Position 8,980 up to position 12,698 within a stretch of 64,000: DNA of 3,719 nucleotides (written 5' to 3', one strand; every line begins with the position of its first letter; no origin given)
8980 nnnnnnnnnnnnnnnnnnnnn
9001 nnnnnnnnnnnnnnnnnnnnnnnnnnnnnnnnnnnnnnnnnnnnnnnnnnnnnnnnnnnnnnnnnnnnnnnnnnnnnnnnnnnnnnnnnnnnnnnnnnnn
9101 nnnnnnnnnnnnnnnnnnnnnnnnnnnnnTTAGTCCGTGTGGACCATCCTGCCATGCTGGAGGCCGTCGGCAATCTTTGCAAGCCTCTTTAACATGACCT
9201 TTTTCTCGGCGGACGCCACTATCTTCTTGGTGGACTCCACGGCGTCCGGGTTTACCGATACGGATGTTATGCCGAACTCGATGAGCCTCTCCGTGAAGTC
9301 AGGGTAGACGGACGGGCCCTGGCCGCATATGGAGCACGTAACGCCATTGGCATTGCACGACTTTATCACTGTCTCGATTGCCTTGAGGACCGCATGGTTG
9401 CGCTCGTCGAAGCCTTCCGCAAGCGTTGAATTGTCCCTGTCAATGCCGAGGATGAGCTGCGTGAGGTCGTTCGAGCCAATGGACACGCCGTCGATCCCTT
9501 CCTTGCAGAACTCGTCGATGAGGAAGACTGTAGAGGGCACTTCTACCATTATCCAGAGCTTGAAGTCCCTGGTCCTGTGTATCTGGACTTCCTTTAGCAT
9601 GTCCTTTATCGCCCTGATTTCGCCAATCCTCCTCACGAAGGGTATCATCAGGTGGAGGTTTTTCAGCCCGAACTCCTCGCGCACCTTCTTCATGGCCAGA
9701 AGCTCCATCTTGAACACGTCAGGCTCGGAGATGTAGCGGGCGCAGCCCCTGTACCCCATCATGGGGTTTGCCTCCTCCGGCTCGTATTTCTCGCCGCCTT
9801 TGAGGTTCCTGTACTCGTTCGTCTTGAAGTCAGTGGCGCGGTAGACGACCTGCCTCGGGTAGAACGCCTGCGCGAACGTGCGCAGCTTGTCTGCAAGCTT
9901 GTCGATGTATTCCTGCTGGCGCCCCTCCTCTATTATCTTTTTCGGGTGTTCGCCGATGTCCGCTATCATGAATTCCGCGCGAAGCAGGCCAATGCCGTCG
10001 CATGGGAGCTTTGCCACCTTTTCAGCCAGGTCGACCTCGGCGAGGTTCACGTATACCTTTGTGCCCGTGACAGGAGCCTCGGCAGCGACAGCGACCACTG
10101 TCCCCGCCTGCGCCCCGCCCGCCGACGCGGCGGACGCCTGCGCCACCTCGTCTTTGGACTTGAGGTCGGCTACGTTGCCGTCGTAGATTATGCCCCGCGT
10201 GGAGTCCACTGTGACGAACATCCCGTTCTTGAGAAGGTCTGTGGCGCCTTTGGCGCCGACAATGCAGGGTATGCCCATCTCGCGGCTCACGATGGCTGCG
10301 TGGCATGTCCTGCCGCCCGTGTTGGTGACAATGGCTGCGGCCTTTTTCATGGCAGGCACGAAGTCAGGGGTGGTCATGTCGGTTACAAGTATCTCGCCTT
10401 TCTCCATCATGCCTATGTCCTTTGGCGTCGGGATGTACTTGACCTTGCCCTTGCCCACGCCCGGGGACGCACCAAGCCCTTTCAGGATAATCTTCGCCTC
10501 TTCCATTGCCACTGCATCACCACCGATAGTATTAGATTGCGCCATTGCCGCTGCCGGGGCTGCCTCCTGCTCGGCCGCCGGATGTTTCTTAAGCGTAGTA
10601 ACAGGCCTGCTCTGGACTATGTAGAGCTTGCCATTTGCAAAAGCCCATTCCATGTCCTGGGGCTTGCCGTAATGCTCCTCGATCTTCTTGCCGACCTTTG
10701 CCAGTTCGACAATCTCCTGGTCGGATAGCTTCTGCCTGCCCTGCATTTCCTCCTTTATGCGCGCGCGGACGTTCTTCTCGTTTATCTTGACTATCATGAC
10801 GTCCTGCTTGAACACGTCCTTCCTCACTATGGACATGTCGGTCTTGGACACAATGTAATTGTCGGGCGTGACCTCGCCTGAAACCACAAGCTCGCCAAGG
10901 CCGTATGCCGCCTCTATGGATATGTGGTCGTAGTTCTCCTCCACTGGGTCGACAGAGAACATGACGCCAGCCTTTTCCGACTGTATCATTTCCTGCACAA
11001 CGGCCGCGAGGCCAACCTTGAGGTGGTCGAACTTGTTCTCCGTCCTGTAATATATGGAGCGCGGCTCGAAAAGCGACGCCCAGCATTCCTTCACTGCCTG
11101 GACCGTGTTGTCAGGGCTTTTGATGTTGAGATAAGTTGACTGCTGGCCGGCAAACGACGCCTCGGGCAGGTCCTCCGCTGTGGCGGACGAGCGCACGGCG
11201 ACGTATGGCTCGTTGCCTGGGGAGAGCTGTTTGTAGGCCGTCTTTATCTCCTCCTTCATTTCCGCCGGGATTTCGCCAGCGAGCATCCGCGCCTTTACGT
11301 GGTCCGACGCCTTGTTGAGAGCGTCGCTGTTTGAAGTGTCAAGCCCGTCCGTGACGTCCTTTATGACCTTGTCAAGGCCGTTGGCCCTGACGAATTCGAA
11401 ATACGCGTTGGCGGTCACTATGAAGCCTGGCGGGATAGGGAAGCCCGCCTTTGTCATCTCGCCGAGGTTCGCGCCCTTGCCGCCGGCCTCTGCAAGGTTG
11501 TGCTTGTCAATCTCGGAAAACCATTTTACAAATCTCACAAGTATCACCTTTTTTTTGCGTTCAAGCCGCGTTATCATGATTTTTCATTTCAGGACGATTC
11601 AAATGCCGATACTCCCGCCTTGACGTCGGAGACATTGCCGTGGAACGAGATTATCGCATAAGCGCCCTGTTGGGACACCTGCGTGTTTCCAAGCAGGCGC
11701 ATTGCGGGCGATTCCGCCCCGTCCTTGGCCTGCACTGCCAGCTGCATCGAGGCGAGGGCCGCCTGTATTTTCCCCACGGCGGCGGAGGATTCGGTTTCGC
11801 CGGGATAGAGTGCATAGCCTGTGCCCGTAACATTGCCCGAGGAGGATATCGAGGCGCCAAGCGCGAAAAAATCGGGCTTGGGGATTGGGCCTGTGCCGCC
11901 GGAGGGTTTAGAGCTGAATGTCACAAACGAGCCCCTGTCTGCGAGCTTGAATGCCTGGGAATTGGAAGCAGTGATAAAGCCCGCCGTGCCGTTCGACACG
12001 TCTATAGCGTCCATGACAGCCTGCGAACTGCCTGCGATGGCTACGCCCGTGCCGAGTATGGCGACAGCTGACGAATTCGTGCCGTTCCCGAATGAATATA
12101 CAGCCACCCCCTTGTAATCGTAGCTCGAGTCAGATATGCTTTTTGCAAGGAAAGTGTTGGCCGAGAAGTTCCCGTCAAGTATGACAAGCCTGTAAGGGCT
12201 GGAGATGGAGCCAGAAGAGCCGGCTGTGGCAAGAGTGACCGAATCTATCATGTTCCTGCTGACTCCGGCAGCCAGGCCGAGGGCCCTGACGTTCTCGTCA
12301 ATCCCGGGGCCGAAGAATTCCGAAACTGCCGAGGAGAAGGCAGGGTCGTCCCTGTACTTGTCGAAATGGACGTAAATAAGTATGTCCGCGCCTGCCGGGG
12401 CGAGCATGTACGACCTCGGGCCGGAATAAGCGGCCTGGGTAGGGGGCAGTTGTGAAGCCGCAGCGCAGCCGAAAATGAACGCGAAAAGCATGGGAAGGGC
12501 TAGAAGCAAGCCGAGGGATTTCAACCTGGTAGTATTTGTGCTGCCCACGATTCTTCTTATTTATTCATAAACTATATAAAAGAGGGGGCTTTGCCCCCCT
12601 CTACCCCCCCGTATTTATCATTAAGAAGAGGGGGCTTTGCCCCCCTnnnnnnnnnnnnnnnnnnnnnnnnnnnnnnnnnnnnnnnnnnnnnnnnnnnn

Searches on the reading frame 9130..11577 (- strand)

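Call 27: search_protein_families(library=pfam, proteins=[window:9130-11577:-], max_evalue=0.001)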
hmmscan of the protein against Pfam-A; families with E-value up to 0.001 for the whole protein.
window:9130-11577:- (815 aa): 3 families
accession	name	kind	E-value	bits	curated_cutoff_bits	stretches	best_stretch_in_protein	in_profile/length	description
PF01326.24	PPDK_N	-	1.1e-110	370.4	27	1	30-337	3-320/328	Pyruvate phosphate dikinase, AMP/ATP-binding domain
PF02896.24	PEP-utilizers_C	-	3.9e-74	249.9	22.8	1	497-790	11-291/293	PEP-utilising enzyme, PEP-binding domain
PF00391.29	PEP-utilizers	-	1.6e-29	101.7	23.1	1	392-462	2-72/72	PEP-utilising enzyme, mobile domain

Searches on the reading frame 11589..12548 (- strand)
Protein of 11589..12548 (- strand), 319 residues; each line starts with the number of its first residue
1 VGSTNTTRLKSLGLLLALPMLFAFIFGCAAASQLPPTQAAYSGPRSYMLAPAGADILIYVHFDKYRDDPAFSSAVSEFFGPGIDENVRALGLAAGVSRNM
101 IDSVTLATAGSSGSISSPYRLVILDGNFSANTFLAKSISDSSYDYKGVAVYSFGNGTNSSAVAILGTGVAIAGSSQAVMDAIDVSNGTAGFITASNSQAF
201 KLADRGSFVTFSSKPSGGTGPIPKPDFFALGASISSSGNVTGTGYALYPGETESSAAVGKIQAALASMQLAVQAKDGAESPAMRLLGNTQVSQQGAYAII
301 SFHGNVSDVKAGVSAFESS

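Call 26: search_protein_families(library=pfam, proteins=[window:11589-12548:-], max_evalue=0.001)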
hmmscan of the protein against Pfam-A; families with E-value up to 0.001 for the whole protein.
window:11589-12548:- (319 aa): 1 family
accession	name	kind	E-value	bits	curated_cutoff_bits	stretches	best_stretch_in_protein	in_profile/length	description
PF11832.13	DUF3352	-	0.00012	21.2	26.8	1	130-197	137-213/536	Protein of unknown function (DUF3352)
